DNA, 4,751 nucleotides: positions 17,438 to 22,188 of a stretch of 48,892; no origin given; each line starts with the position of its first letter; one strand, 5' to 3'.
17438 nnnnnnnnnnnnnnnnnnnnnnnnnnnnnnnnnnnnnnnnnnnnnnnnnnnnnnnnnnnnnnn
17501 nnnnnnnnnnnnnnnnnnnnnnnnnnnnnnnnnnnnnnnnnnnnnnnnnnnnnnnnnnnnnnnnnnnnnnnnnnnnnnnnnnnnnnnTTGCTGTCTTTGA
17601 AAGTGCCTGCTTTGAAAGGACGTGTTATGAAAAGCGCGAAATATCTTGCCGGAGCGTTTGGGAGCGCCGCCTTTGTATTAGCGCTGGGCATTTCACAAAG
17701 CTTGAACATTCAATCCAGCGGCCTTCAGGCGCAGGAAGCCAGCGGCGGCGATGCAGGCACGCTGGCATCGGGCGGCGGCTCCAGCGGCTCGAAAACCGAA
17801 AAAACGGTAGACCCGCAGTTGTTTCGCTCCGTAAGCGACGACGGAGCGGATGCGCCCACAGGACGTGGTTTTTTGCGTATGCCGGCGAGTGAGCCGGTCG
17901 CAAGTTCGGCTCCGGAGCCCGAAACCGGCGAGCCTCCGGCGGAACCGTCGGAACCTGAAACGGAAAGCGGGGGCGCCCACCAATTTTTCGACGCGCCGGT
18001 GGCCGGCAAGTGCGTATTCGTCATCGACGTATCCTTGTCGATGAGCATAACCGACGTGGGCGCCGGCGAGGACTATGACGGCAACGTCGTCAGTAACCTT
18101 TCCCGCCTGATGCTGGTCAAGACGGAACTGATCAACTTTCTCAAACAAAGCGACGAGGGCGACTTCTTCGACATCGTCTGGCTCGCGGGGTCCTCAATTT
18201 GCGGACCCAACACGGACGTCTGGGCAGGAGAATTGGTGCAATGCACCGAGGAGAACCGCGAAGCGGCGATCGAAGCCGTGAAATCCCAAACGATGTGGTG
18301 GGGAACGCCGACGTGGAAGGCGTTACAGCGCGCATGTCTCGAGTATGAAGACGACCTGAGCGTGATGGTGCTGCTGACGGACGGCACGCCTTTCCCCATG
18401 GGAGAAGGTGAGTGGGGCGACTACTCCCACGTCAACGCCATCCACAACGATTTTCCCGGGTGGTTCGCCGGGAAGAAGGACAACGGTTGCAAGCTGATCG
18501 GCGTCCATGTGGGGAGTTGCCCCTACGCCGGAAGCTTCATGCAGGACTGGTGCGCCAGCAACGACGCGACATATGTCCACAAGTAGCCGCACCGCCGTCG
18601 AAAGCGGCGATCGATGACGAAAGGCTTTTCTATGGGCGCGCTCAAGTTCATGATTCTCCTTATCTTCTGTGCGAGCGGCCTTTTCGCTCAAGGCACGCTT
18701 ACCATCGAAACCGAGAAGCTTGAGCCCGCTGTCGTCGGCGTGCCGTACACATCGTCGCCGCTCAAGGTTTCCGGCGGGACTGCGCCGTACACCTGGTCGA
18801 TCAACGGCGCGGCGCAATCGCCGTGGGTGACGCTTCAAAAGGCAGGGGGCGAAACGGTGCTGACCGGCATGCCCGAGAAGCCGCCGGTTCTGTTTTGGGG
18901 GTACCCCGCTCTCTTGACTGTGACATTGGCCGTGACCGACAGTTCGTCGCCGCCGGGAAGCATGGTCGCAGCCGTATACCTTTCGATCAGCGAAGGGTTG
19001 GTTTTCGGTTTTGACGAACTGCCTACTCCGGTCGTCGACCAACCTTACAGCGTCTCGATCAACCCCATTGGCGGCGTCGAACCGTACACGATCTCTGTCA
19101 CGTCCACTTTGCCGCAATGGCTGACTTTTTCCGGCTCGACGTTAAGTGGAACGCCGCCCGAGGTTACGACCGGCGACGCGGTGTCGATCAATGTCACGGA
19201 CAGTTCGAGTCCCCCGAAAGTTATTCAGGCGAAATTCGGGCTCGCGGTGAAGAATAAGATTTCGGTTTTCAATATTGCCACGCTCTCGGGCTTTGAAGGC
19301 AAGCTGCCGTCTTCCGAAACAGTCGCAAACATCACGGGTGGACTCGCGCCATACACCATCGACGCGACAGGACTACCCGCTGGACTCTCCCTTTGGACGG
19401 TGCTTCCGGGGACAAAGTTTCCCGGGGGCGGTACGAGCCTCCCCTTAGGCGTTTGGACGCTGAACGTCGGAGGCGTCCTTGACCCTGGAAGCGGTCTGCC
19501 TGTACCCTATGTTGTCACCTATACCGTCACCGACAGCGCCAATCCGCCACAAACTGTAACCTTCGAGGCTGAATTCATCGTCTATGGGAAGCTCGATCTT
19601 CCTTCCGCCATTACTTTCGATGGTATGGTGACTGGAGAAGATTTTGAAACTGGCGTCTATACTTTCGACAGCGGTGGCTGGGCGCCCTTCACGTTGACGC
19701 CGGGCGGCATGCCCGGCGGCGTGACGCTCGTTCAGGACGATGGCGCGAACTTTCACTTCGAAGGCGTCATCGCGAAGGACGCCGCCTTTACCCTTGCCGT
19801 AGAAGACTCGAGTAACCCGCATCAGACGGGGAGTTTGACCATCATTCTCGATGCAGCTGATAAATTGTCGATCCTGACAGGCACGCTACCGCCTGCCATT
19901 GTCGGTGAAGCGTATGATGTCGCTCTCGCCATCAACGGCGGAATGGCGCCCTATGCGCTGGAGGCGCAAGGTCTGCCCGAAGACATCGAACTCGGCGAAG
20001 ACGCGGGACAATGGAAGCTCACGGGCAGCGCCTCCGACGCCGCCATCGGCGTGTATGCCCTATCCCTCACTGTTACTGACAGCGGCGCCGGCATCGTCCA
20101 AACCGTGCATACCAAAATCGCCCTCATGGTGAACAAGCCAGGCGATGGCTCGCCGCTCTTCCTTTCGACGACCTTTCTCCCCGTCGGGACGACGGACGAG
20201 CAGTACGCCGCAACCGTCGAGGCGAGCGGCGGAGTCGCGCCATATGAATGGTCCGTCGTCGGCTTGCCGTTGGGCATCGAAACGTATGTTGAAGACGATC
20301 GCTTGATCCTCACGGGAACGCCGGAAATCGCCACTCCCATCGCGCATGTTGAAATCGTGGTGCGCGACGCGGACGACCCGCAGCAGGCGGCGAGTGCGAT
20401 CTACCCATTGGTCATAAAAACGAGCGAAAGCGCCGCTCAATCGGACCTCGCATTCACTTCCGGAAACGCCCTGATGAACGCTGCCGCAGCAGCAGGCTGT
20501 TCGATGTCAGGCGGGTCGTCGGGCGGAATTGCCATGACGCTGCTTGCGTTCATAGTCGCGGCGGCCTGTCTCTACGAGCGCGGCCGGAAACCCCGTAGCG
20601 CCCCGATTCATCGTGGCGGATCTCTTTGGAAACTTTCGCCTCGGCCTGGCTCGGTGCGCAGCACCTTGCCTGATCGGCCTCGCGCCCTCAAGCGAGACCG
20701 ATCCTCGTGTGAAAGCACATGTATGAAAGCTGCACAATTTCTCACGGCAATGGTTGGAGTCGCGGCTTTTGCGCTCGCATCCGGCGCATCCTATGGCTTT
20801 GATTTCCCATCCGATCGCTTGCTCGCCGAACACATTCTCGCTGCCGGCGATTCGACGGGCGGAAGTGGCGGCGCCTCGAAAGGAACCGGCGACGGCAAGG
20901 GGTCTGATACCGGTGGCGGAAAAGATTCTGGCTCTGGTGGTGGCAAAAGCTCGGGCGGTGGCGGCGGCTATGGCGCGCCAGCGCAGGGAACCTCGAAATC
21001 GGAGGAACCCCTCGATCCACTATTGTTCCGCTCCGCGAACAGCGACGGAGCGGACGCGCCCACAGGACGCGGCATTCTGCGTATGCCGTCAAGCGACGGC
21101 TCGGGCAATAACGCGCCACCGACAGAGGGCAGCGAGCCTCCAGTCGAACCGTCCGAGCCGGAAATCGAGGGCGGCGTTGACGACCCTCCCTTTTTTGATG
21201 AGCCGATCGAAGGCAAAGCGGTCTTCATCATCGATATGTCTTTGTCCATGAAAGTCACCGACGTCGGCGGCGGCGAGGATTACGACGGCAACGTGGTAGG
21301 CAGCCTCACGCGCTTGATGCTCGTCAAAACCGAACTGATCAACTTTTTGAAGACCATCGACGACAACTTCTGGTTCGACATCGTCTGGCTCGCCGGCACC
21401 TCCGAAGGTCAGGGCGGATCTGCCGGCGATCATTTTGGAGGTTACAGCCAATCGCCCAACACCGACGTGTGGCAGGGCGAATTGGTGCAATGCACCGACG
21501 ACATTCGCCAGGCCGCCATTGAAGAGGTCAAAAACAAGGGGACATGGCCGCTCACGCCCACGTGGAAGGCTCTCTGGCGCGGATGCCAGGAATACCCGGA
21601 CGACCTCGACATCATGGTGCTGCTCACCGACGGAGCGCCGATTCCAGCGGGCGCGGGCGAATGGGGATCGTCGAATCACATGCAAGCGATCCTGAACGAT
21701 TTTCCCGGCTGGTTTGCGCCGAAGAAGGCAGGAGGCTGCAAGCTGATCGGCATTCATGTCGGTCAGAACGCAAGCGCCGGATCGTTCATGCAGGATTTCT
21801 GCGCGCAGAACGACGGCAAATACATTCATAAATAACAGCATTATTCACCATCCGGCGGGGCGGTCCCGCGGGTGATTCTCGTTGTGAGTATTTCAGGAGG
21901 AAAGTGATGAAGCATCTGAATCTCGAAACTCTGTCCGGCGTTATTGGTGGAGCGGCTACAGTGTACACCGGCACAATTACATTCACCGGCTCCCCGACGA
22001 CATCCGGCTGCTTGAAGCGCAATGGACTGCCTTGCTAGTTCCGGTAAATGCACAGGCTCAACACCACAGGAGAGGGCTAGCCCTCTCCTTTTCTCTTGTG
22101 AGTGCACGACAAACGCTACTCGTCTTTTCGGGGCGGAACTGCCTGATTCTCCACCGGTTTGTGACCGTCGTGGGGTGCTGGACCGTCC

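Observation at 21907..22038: Hidden 43-codon ORF encoding a double-glycine-leader peptide with a Thr/Gly-rich, two-Cys core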

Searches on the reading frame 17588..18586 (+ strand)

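Call 6: search_protein_families(library=pfam, proteins=[window:17588-18586:+], max_evalue=0.01)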
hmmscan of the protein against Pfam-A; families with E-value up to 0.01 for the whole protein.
window:17588-18586:+ (332 aa): 1 family
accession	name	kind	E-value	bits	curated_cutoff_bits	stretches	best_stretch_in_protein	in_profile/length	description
PF13519.12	VWA_2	-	0.00066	20.7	27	1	143-266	2-106/107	von Willebrand factor type A domain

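Call 8: search_protein_families(library=ncbifam, proteins=[window:17588-18586:+], max_evalue=10)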
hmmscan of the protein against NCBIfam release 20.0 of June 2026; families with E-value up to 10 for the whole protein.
window:17588-18586:+ (332 aa): 0 families

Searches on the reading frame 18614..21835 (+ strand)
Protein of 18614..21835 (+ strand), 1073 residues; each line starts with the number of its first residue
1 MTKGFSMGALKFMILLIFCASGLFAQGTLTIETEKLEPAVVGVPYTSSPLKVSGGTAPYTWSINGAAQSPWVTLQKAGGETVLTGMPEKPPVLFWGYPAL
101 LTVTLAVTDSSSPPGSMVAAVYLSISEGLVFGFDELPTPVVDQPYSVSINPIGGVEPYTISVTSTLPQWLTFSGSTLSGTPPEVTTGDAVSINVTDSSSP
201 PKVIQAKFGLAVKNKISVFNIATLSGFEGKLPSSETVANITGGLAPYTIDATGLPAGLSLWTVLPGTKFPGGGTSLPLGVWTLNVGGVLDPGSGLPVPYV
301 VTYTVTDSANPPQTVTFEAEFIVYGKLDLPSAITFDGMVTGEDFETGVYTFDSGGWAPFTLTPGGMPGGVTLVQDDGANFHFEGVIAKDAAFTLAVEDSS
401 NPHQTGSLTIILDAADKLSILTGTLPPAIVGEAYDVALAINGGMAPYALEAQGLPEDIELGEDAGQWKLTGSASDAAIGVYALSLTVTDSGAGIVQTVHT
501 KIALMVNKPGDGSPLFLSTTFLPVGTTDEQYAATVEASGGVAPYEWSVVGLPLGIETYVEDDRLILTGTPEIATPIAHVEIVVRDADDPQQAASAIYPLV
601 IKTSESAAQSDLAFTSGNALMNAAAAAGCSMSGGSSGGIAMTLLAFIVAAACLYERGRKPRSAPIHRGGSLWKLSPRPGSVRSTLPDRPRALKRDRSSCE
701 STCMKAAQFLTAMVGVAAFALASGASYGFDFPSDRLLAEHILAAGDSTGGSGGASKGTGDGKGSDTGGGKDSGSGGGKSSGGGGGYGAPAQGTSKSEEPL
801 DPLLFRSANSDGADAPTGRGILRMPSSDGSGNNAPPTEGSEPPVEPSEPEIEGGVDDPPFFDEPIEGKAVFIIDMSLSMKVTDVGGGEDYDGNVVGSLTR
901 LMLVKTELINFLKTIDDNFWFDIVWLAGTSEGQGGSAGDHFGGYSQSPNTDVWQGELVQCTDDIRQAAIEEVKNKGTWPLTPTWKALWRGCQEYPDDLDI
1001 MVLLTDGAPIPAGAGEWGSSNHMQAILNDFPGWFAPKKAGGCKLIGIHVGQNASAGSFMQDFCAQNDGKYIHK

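Call 6: search_protein_families(library=pfam, proteins=[window:18614-21835:+], max_evalue=0.01)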
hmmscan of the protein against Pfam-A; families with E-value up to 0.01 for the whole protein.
window:18614-21835:+ (1073 aa): 3 families
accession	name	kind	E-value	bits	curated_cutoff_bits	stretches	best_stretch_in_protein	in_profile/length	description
PF05345.18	He_PIG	-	7.6e-12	45.9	24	1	137-199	11-84/96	Putative Ig domain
PF13573.12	SprB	-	0.00047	20.2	28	0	51-67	20-36/37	SprB repeat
PF22352.2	K319L-like_PKD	-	0.0037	17.7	27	0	367-411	39-83/84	K319L-like, PKD domain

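Call 8: search_protein_families(library=ncbifam, proteins=[window:18614-21835:+], max_evalue=10)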
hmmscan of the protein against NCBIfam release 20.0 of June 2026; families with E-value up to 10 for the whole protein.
window:18614-21835:+ (1073 aa): 1 family
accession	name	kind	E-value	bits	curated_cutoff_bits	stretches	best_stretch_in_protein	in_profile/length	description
NF058578.1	CPR_pilus_PamR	equivalog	0.044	12.6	300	2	47-65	169-188/297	pilus system RbmA-like protein PamR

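Call 26: find_related_loci(query=window:18614-21835:+, collection=metagenome_contigs, flank=6000)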
Query window:18614-21835:+ (1073 aa) in metagenome_contigs; peptide patterns used: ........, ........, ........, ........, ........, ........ (x = any residue, [..] = any of these).
49 stretches matched a pattern, but none encodes a relative of the query by tblastn (E <= 1e-3).

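Call 31: find_homologous_proteins(query=window:18614-21835:+, max_evalue=0.00001)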
Query window:18614-21835:+ (1073 aa): 1070 proteins with E <= 0.00001 among 8000 candidates; the best 120 are listed.
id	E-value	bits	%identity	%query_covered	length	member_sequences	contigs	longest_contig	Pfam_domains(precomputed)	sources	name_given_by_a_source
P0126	0.0e+0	2402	100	99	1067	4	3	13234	PF05345.19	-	-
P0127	4.9e-102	361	29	53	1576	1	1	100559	PF07495.20,PF26182.1,PF22352.3,PF00028.24,PF24908.1,PF05345.19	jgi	jgi:hypothetical protein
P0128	4.0e-99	351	29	53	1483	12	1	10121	PF23860.2,PF07495.20,PF26182.1,PF24908.1,PF05345.19,PF18911.7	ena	-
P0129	1.6e-96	342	32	53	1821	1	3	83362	PF26182.1,PF22352.3,PF13573.13,PF17963.8,PF24908.1,PF05345.19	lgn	-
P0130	3.7e-86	308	31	54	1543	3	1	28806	PF07495.20,PF26182.1,PF22352.3,PF24908.1,PF05345.19,PF11769.14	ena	-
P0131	1.1e-81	293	32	53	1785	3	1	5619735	PF07495.20,PF21477.4,PF26182.1,PF22352.3,PF13573.13,PF24908.1,PF05345.19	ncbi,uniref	ncbi:putative Ig domain-containing protein [Tunturibacter psychrotolerans]|uniref:Ig domain-containi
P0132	5.4e-77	278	31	57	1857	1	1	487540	PF07495.20,PF26182.1,PF22352.3,PF24908.1,PF05345.19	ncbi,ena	-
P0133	1.3e-73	267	30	55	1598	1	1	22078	PF07495.20,PF22352.3,PF00801.27,PF07777.17,PF24908.1,PF23722.2,PF05345.19,PF18911.7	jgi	jgi:Putative Ig domain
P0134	1.3e-73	266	32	53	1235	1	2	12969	PF07495.20,PF22352.3,PF17963.8,PF00028.24,PF24908.1,PF05345.19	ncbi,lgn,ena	-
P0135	7.7e-71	257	29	53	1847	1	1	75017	PF07495.20,PF26182.1,PF22352.3,PF24908.1,PF05345.19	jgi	jgi:hypothetical protein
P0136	8.8e-71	257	30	51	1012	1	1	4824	PF26182.1,PF22352.3,PF13573.13,PF24908.1,PF05345.19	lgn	-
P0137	1.4e-70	256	31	53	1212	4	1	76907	PF07495.20,PF22352.3,PF13573.13,PF00028.24,PF24908.1,PF05345.19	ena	-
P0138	1.8e-67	246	32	51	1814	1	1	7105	PF05345.19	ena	-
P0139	6.1e-67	244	29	53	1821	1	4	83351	PF26182.1,PF22352.3,PF24908.1,PF05345.19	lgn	-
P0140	4.0e-66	242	31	53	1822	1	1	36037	PF05345.19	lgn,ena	-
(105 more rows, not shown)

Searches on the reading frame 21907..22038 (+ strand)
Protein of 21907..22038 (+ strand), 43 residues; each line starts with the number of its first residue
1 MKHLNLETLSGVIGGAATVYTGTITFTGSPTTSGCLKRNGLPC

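Call 6: search_protein_families(library=pfam, proteins=[window:21907-22038:+], max_evalue=0.01)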
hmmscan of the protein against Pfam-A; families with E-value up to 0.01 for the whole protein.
window:21907-22038:+ (43 aa): 0 families

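Call 8: search_protein_families(library=ncbifam, proteins=[window:21907-22038:+], max_evalue=10)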
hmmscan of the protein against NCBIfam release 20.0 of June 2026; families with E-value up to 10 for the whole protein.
window:21907-22038:+ (43 aa): 0 families

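Call 9: find_homologous_proteins(query=window:21907-22038:+, max_evalue=10)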
Query window:21907-22038:+ (43 aa): 1 proteins with E <= 10 among 1 candidates.
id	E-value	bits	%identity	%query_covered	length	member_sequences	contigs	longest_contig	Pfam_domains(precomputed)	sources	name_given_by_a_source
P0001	6.1e-21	89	100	100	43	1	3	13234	-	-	-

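Call 10: find_encoding_contigs(protein=P0001, flank=10000, max_places=10)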
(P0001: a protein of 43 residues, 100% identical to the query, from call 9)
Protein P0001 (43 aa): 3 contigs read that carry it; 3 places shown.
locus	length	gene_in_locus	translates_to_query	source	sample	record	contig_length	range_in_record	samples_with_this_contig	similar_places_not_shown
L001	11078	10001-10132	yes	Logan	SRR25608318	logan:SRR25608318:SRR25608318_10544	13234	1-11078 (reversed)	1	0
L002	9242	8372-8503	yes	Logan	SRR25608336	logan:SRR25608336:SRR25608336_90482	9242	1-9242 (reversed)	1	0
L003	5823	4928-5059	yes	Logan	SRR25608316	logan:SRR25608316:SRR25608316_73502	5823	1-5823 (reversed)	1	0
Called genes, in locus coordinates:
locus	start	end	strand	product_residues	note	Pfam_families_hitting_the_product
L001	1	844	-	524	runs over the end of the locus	PF07698:7TM-7TMR_HD, PF01966:HD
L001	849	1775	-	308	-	PF02562:PhoH, PF13604:AAA_30 (weak), PF13245:AAA_19 (weak)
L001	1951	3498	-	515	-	-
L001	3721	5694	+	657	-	PF05345:He_PIG (faint), PF26182:Ig_NUP210_5th (faint)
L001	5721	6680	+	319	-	-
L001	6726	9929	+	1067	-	PF05345:He_PIG (weak)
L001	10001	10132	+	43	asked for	-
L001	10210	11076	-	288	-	?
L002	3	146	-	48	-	?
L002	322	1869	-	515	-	-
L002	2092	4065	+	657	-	PF05345:He_PIG (faint), PF26182:Ig_NUP210_5th (faint)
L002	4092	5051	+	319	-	-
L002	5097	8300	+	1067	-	PF05345:He_PIG (weak)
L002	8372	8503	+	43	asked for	-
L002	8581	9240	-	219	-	?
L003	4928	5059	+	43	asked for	-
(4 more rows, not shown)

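Call 22: search_protein_representatives(protein=window:21907-22038:+)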
Query: 43 residues. Proteins with E-value up to 0.001 (for the whole library): 5; up to 1e-10: 2; up to 1e-30: 0. The best 5 are listed.
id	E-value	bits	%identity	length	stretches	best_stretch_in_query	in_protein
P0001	1.9e-21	89.2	100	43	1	1-43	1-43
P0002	3.5e-12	60.8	53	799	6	2-39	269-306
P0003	1.8e-08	49.4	48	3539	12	3-31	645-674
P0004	3.8e-06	42.3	44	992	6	10-36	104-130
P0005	1.0e-04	37.9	51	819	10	7-38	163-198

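Call 39: search_protein_families(library=pfam, proteins=[window:21907-22038:+, P0005], max_evalue=10)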
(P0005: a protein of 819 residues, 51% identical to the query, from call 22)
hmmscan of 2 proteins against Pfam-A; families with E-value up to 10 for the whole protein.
window:21907-22038:+ (43 aa): 0 families

P0005 (819 aa): 9 families
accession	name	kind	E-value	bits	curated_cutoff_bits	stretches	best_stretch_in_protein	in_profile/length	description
PF21439.2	MxiC_C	-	3.2e-19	69.2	27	5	519-561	32-74/95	Protein MxiC, C-terminal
PF12951.13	PATR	-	1.4e-14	54.2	27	10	329-351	8-30/30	Passenger-associated-transport-repeat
PF02342.23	TerD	-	2.8e-08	33.9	25.3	0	263-286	33-56/187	TerD domain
PF13563.12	2_5_RNA_ligase2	-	7.3e-08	33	27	0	740-779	30-69/152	2'-5' RNA ligase superfamily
PF13290.12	CHB_HEX_C_1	-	2.7e-05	24.5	22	0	352-377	29-54/67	Chitobiase/beta-hexosaminidase C-terminal domain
PF03724.22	META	-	0.00013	22.4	24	0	187-208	39-60/109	META domain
PF14250.11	AbrB-like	-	0.0002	21.9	25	0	136-157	39-61/70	AbrB-like transcriptional regulator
PF24447.1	RE_BanI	-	0.0028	17.1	28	0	226-258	281-313/338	Type II restriction enzyme BanI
PF25023.1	TEN_YD-shell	-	0.066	11.7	50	3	291-345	780-831/909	Teneurin YD-shell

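Call 61: predict_structure(protein=window:21907-22035:+)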
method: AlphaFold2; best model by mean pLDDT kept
length: 43 residues; sequences in the alignment: 1
mean_pLDDT: 49.1   pTM: 0.20
mean pLDDT of the five models: 49.1, 49.1, 47.4, 46.1, 44.7
residues with pLDDT >= 90: 0; 70-90: 0; 50-70: 22; < 50: 21
segments of 3 or more residues with pLDDT < 50: 6-9, 19-21, 32-34, 37-43
pLDDT, mean of each block of 10 residues (from residue 1): 49 52 51 48 41
secondary structure, 60 per line:
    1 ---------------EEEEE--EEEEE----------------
elements in order: E16-20 E23-27

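Call 66: search_dna_similar(query=window:21907-22035:+, collection=plasmids, mode=protein, max_evalue=10, max_rows=8)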
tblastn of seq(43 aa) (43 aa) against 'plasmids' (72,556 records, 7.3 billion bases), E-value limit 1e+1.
No match.
